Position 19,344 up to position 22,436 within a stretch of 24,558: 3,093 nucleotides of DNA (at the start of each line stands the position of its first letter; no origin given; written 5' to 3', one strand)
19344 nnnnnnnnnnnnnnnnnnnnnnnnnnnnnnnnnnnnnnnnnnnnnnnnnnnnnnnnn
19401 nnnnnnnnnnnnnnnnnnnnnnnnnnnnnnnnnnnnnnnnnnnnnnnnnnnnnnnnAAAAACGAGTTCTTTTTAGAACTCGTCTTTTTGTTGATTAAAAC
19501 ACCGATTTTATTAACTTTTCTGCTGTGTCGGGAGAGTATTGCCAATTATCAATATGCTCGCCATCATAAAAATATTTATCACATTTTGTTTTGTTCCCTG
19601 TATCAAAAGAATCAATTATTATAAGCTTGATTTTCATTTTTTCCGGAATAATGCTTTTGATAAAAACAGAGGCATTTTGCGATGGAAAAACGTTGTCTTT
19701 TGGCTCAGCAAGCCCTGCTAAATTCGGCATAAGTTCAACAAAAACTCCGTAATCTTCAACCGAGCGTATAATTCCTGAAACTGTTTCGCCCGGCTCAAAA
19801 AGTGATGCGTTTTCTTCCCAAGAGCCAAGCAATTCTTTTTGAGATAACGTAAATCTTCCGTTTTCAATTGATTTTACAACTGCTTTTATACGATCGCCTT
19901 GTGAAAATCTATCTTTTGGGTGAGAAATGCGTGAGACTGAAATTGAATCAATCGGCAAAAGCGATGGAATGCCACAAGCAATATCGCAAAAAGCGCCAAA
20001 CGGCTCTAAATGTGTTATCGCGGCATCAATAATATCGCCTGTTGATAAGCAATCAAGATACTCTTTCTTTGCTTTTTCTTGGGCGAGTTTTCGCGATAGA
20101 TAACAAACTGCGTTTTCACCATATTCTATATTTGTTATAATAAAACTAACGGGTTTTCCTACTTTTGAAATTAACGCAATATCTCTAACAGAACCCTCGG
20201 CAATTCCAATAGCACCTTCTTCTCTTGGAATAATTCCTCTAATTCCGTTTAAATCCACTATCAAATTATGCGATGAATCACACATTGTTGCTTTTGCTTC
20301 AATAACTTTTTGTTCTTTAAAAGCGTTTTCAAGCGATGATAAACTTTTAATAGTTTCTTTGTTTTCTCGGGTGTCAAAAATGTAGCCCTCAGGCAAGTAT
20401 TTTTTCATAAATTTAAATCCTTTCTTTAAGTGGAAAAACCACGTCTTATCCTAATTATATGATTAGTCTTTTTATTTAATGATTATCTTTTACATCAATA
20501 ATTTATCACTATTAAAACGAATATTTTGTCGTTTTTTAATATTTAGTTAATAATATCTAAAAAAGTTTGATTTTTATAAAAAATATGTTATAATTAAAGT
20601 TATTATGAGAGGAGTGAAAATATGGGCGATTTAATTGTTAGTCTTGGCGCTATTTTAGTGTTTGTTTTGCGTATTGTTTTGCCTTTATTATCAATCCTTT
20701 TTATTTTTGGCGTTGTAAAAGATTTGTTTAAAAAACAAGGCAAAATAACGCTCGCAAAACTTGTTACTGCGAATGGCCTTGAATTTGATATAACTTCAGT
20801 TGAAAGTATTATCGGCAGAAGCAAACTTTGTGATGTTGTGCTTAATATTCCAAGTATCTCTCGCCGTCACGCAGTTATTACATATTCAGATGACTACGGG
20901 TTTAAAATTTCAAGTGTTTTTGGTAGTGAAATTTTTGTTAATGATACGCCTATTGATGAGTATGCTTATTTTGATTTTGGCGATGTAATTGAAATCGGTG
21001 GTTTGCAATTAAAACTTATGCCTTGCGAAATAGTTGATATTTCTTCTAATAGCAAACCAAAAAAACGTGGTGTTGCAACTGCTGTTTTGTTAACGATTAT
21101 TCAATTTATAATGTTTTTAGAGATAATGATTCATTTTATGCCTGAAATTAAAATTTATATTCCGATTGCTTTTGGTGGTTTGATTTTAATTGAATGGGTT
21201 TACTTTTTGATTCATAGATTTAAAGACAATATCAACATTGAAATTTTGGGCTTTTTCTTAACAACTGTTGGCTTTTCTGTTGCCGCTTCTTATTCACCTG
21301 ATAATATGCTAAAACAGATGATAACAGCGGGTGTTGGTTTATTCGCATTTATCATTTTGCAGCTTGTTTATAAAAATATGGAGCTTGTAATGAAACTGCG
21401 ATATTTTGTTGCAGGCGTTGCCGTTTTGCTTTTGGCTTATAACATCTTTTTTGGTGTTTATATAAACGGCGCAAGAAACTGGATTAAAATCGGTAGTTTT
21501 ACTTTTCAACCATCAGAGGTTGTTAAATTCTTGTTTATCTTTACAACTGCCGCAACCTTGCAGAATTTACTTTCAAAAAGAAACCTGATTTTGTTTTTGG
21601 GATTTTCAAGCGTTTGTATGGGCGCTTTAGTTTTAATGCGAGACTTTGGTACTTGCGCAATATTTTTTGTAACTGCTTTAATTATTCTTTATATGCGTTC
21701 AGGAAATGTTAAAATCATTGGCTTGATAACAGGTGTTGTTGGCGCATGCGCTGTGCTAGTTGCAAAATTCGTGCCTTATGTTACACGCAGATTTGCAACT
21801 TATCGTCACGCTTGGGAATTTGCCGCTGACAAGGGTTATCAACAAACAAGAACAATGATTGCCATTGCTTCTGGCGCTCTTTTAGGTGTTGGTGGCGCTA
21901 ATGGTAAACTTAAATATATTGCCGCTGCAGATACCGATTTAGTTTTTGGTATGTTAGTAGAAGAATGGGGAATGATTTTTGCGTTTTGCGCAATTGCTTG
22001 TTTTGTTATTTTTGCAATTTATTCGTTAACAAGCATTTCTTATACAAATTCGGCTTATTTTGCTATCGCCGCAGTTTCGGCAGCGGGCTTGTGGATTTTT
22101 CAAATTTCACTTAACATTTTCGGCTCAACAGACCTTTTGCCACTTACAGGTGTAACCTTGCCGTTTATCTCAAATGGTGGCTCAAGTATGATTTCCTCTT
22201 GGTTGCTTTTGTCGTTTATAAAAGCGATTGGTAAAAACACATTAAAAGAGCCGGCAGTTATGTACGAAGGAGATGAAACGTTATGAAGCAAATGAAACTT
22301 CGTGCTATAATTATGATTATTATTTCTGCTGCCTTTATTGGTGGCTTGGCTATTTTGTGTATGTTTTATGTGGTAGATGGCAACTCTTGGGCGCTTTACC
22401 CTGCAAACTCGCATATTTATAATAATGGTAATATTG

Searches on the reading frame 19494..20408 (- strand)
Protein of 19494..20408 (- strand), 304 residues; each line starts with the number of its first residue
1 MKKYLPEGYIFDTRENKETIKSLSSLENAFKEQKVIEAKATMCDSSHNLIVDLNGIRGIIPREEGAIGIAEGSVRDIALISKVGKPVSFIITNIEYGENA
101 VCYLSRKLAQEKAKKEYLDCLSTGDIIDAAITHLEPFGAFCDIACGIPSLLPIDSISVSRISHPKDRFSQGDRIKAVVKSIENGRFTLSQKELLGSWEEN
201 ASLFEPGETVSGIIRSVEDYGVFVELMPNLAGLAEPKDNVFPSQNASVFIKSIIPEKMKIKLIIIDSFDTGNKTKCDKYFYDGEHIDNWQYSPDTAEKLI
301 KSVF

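Call 11: search_protein_families(library=pfam, proteins=[window:19494-20408:-], max_evalue=0.01)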
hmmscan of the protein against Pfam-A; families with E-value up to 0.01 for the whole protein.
window:19494-20408:- (304 aa): 3 families
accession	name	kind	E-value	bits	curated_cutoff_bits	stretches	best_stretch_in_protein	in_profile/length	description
PF00575.29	S1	-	1.7e-18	67.2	22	1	123-186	4-67/74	S1 RNA binding domain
PF23459.1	S1_RRP5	-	3.1e-05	24.9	27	0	123-184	3-64/72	RRP5 S1 domain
PF21710.3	Spt6_S1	-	0.0029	18.3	27.5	0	119-188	12-82/91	Spt6, S1/OB domain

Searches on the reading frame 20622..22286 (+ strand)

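Call 11: search_protein_families(library=pfam, proteins=[window:20622-22286:+], max_evalue=0.01)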
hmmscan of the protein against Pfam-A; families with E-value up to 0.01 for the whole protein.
window:20622-22286:+ (554 aa): 3 families
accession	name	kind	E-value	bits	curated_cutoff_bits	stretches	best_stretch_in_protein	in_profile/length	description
PF01098.24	FTSW_RODA_SPOVE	-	6.1e-54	183.8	26.4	1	228-539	37-353/356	Cell cycle protein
PF00498.31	FHA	-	1.5e-10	41.8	20.7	1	63-126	2-67/67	FHA domain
PF16697.10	Yop-YscD_cpl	-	2.1e-08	34.7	33.2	1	50-134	7-92/94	Inner membrane component of T3SS, cytoplasmic domain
